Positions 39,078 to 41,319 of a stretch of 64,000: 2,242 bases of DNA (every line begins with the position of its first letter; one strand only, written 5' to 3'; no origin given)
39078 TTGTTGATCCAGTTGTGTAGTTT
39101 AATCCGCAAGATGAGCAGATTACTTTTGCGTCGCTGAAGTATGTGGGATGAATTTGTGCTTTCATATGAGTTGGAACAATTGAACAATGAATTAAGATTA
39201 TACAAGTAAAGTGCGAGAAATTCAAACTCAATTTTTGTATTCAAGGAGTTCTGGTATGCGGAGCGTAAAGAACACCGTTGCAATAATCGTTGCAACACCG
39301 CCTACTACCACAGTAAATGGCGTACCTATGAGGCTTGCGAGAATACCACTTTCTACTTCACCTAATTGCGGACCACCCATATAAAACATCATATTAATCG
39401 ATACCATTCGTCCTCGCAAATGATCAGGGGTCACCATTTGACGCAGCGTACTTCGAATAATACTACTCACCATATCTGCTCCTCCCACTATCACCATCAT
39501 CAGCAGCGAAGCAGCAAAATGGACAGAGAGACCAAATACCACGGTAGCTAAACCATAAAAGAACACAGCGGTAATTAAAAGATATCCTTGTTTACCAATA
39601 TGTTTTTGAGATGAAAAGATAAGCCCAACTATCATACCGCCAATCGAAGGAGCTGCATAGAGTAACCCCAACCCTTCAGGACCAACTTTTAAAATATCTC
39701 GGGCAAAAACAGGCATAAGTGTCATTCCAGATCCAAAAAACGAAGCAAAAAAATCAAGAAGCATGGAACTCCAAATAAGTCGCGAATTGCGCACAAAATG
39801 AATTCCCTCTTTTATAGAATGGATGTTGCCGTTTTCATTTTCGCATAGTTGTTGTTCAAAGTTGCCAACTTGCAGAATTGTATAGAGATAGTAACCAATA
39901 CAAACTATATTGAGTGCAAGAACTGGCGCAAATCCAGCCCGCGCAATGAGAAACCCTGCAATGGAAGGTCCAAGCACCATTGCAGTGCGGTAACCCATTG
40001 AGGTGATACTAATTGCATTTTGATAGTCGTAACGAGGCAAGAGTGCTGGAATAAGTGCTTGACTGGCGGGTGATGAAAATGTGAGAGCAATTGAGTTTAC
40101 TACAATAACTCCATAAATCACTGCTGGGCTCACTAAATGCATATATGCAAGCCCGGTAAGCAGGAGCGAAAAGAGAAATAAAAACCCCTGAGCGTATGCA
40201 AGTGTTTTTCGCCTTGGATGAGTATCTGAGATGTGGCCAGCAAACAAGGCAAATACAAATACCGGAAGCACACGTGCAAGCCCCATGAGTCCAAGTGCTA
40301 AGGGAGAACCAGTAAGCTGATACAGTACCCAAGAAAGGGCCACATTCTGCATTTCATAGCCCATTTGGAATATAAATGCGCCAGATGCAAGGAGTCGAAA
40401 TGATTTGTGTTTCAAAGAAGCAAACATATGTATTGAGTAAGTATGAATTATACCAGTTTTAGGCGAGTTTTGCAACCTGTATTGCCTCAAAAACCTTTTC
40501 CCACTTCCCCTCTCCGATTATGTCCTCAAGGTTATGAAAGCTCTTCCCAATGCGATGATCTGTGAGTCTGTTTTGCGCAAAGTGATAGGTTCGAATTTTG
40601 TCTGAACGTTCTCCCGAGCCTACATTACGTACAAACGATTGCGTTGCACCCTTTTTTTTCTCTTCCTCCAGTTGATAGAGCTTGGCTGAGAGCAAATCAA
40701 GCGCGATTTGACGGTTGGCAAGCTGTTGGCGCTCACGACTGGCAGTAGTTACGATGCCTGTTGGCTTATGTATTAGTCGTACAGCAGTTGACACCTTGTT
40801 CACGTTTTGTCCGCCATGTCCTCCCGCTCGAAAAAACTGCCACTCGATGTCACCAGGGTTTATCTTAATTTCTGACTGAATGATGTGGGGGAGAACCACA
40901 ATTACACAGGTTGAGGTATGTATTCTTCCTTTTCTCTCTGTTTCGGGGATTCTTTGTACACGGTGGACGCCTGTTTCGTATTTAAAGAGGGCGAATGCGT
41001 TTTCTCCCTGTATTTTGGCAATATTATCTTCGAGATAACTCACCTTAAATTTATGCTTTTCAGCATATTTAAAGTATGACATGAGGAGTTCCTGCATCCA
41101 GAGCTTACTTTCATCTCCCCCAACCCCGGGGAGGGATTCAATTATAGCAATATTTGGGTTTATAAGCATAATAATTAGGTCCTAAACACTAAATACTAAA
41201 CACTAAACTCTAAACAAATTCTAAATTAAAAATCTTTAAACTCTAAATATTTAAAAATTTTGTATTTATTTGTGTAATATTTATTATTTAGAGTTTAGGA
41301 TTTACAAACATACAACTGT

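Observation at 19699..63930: Hairpin elements built from degenerate tandem heptanucleotides fill almost every intergenic spacer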

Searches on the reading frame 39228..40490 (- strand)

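Call 13: search_protein_families(library=pfam, proteins=[window:39228-40490:-])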
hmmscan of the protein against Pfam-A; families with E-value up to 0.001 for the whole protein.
window:39228-40490:- (420 aa): 2 families
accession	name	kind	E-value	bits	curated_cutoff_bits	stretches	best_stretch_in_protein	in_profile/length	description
PF05977.19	MFS_3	-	3.7e-52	177.9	27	1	22-414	3-397/524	Transmembrane secretion effector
PF07690.21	MFS_1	-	3e-31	109.1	33.4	1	34-373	1-342/347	Major Facilitator Superfamily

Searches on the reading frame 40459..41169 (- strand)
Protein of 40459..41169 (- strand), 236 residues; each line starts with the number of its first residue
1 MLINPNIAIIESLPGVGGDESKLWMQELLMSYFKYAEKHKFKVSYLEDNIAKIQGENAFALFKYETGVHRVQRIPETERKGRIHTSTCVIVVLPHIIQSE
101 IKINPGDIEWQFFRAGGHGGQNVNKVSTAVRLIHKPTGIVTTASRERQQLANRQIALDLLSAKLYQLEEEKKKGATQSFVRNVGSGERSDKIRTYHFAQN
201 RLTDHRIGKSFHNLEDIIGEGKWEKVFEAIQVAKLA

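Call 13: search_protein_families(library=pfam, proteins=[window:40459-41169:-])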
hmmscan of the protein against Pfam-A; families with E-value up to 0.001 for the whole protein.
window:40459-41169:- (236 aa): 2 families
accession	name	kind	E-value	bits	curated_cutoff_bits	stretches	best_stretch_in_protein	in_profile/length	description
PF00472.26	RF-1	-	6.7e-35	120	35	1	99-206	3-116/116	RF-1 domain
PF03462.23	PCRF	-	2.5e-26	93.1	24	1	8-89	102-193/194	PCRF domain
